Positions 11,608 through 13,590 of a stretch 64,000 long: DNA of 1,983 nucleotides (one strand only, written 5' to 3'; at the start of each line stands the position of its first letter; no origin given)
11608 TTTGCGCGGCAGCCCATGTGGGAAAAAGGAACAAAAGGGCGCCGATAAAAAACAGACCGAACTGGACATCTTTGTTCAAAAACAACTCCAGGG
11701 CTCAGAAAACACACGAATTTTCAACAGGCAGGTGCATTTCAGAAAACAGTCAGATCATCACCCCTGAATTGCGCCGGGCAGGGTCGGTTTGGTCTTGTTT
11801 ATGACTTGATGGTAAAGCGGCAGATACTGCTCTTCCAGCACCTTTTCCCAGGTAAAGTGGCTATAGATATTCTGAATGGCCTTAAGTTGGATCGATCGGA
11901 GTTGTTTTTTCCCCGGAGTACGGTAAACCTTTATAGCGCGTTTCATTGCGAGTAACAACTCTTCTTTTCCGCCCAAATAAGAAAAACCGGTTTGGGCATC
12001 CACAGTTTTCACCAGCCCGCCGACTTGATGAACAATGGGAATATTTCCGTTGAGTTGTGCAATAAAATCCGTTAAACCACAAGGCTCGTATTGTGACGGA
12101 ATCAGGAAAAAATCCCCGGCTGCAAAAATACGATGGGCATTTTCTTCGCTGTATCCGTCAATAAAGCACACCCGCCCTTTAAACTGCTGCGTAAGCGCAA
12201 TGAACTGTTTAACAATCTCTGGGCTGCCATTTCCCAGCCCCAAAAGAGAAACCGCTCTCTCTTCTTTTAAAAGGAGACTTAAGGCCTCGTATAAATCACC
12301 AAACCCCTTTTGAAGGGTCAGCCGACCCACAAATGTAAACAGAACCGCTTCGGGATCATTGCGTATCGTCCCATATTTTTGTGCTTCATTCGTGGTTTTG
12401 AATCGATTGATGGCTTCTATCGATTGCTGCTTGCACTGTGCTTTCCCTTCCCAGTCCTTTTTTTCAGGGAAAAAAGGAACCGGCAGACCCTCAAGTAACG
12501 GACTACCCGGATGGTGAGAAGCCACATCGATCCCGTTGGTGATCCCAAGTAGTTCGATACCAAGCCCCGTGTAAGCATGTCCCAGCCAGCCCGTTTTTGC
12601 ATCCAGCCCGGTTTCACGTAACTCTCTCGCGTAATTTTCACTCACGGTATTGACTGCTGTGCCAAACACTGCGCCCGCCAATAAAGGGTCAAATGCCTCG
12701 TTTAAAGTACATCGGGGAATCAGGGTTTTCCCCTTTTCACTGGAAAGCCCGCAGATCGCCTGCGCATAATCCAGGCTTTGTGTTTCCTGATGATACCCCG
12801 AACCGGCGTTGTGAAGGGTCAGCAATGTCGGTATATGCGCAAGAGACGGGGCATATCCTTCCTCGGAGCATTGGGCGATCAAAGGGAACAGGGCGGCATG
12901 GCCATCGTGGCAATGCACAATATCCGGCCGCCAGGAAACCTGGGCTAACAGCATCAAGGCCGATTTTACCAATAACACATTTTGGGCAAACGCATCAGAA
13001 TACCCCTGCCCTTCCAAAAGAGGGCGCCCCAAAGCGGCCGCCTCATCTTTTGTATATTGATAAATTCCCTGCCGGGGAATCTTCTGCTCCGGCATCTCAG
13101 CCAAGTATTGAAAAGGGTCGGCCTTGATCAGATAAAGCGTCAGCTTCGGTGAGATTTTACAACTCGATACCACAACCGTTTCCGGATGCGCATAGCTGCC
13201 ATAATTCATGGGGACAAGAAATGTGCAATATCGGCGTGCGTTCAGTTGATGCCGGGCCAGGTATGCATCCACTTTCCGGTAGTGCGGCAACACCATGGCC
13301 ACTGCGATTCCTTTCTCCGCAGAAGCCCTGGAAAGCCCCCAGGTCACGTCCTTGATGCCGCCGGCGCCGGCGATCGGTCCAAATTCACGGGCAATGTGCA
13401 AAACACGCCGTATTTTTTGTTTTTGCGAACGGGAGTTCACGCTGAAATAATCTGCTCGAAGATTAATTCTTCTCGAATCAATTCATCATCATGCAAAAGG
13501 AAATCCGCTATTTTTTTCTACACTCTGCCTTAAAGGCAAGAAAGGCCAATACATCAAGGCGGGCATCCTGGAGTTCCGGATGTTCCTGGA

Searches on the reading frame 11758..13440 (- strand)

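Call 73: search_protein_families(library=pfam, proteins=[window:11758-13440:-], max_evalue=0.00001)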
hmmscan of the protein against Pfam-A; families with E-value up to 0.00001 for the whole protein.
window:11758-13440:- (560 aa): 4 families
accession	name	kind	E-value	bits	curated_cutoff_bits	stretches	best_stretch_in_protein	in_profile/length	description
PF08323.17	Glyco_transf_5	-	1.5e-30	107.1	22.7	1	12-277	1-227/239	Starch synthase catalytic domain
PF00534.26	Glycos_transf_1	-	8e-10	38.9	26.4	1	364-486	14-138/172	Glycosyl transferases group 1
PF13692.12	Glyco_trans_1_4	-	4.2e-09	37.2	27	1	368-488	4-124/142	Glycosyl transferases group 1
PF13439.12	Glyco_transf_4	-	2.2e-06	28.3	28.5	0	165-221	68-116/170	Glycosyltransferase Family 4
